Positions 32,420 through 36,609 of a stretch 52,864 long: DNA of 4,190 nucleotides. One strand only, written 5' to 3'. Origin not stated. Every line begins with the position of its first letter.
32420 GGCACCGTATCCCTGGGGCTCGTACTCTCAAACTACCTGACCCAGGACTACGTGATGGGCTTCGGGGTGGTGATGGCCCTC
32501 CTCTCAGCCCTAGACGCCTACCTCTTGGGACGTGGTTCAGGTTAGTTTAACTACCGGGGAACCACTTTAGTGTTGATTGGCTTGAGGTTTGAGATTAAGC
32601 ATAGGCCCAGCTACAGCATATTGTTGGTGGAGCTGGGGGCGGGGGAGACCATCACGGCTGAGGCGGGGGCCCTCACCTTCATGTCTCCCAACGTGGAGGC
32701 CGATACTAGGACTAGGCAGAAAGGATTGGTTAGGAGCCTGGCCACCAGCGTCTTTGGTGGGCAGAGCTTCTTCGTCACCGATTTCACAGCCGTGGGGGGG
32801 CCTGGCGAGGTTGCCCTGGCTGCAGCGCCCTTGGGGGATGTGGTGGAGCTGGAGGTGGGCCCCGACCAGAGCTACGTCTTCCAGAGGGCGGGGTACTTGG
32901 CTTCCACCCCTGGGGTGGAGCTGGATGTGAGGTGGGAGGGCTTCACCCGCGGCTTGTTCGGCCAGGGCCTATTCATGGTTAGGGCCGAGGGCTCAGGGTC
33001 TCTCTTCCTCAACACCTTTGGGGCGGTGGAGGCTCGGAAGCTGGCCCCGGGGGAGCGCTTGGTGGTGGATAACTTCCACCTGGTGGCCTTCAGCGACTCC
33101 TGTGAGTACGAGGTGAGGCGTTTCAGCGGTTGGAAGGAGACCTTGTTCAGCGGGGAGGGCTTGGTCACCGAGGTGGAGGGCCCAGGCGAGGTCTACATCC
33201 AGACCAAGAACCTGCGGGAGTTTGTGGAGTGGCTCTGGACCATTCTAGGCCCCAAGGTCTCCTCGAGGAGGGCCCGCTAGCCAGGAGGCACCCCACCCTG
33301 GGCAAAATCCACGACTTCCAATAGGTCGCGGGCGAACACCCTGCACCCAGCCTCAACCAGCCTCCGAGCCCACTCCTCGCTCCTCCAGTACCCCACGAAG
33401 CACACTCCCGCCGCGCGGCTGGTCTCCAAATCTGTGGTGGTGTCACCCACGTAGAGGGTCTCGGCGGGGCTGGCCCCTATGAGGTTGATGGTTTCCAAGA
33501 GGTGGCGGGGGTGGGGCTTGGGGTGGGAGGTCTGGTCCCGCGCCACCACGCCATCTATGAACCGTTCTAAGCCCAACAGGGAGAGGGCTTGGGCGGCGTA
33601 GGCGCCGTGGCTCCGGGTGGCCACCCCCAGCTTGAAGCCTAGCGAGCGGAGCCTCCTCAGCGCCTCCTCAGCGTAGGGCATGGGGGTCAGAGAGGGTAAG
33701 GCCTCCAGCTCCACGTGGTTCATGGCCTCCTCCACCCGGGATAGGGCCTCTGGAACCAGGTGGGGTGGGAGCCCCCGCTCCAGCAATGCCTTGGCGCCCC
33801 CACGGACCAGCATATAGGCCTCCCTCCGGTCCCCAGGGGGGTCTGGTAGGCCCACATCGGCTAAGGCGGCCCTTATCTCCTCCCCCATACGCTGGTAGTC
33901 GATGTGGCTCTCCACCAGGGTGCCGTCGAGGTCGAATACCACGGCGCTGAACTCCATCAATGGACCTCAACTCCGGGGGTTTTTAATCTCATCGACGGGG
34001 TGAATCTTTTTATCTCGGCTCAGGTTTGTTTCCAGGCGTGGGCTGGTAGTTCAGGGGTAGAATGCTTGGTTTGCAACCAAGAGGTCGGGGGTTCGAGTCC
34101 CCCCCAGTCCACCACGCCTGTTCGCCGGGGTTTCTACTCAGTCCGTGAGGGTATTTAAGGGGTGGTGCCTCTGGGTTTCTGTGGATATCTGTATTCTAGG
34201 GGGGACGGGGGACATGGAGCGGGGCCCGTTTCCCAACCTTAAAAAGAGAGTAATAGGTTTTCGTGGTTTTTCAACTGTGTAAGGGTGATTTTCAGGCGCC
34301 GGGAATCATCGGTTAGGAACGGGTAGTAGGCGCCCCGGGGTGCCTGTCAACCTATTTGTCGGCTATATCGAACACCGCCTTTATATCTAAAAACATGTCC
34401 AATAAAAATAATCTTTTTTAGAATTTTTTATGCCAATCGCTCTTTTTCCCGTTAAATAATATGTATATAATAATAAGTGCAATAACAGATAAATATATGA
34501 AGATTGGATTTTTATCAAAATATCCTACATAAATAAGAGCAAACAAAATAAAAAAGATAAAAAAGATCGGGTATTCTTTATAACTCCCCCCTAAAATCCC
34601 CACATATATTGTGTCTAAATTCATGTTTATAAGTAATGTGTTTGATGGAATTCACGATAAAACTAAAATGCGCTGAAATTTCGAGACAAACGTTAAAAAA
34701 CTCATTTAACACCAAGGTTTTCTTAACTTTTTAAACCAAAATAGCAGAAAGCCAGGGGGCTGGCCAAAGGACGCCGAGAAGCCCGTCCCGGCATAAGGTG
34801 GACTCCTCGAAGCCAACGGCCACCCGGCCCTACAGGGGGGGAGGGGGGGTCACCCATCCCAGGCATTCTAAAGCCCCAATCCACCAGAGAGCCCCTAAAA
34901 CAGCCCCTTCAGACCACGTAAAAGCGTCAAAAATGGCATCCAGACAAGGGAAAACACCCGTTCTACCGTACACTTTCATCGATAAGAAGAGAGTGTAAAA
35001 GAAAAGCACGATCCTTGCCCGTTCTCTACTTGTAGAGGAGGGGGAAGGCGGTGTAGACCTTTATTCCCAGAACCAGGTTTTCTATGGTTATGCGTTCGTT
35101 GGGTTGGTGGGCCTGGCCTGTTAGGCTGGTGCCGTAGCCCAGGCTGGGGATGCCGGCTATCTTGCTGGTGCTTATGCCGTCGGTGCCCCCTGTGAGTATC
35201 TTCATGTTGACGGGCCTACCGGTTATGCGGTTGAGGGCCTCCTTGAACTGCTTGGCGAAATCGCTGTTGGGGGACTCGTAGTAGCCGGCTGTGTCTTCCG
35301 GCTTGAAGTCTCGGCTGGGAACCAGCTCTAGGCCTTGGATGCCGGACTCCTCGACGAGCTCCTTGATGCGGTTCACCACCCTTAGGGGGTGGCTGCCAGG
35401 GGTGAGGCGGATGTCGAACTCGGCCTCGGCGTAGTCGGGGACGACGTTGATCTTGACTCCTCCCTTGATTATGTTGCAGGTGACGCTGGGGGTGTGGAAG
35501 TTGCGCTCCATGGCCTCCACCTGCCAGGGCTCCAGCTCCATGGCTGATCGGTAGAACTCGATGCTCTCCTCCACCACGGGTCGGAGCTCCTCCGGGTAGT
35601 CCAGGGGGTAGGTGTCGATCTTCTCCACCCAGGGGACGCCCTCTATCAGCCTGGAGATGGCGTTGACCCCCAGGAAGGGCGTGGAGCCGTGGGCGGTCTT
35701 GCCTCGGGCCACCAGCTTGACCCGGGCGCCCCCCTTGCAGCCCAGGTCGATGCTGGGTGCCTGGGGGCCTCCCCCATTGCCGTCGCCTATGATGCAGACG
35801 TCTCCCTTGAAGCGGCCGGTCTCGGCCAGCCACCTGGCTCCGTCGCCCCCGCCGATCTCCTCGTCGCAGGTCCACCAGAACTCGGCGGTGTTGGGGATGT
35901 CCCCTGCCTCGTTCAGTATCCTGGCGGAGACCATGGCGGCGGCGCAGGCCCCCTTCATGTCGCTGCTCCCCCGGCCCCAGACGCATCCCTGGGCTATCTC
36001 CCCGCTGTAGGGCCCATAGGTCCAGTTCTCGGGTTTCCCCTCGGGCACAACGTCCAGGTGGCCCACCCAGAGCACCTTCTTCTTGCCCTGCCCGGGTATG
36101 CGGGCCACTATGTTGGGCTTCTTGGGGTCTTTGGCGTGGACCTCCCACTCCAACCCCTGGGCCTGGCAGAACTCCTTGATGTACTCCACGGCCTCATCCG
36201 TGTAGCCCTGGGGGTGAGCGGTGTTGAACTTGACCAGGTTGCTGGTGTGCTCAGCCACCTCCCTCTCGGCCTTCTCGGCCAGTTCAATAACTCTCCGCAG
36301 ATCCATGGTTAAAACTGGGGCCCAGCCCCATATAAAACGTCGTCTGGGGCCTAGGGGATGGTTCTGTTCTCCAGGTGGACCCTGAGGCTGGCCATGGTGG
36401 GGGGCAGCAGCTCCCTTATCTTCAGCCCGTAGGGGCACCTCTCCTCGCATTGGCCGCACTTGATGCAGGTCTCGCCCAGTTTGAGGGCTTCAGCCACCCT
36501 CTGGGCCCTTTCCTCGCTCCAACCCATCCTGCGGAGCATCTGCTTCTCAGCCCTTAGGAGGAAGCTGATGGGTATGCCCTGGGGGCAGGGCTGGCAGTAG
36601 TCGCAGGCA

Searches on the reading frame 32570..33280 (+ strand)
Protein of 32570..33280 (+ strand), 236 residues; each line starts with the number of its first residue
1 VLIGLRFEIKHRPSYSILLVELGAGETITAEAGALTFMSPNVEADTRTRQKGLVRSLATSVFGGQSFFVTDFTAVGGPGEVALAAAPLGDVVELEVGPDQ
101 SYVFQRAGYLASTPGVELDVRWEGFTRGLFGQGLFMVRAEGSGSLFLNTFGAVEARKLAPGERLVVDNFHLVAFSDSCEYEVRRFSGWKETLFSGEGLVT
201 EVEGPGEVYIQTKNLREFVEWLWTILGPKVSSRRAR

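Call 90: search_protein_families(library=pfam, proteins=[window:32570-33280:+], max_evalue=0.000001)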
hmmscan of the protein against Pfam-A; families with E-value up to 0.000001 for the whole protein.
window:32570-33280:+ (236 aa): 1 family
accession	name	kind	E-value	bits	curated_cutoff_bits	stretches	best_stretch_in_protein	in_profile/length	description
PF01987.23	AIM24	-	6.5e-65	219.1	25.7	1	7-212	1-204/205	Mitochondrial biogenesis AIM24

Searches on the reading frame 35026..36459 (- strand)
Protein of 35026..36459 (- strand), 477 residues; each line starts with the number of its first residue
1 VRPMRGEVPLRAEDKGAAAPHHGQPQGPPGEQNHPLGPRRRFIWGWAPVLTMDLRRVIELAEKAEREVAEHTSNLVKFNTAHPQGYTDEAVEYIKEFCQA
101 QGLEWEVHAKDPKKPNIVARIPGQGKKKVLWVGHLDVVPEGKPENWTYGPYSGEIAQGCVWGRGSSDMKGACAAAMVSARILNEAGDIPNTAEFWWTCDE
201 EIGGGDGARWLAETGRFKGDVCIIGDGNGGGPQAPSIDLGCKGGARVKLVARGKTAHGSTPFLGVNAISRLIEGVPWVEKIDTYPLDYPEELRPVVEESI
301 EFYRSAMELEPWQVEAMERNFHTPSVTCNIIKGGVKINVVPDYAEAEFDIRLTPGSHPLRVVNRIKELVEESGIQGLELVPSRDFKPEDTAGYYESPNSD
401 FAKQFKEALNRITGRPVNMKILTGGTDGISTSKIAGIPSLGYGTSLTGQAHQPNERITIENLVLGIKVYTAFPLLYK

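Call 78: search_protein_families(library=pfam, proteins=[window:35026-36459:-], max_evalue=0.00001)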
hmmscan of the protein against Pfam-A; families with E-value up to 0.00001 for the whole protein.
window:35026-36459:- (477 aa): 2 families
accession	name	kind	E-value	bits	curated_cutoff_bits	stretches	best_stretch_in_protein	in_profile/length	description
PF01546.33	Peptidase_M20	-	7.3e-31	108.1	24.6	1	132-472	3-203/206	Peptidase family M20/M25/M40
PF07687.19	M20_dimer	-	7.8e-18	64.8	21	1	241-372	3-102/107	Peptidase dimerisation domain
